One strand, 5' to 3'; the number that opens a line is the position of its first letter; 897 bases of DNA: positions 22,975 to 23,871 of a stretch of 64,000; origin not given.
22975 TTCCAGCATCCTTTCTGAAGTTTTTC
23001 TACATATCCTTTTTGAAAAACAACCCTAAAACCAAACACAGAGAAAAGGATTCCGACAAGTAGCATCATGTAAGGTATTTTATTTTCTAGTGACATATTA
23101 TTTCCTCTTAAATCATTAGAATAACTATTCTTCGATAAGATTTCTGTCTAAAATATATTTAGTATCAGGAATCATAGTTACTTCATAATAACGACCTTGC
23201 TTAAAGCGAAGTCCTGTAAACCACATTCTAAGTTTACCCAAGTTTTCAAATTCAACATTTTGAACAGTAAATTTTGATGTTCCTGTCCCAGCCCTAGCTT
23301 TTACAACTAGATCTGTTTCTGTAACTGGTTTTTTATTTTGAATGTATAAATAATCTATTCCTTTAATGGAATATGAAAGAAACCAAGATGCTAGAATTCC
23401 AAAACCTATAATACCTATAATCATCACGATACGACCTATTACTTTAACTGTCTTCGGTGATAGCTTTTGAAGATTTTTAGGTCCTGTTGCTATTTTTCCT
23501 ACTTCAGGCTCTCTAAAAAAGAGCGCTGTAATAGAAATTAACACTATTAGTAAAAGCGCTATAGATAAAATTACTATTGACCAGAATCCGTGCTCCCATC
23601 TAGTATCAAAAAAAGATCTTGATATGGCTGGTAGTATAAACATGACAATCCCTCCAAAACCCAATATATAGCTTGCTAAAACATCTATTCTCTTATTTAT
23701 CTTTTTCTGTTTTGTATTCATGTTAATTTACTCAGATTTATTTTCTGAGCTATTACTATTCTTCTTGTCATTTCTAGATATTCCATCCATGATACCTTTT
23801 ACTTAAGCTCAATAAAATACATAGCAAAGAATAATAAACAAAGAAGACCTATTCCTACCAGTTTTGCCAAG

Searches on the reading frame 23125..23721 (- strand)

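Call 41: search_protein_families(library=pfam, proteins=[window:23125-23721:-], max_evalue=0.01)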
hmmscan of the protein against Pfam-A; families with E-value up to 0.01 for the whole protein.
window:23125-23721:- (198 aa): 2 families
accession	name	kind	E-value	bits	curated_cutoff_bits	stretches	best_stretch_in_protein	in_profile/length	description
PF13347.12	MFS_2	-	0.0019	17.3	27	1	10-97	133-219/427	MFS/sugar transport protein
PF07690.21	MFS_1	-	0.0065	15.9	33.4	1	18-117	125-224/347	Major Facilitator Superfamily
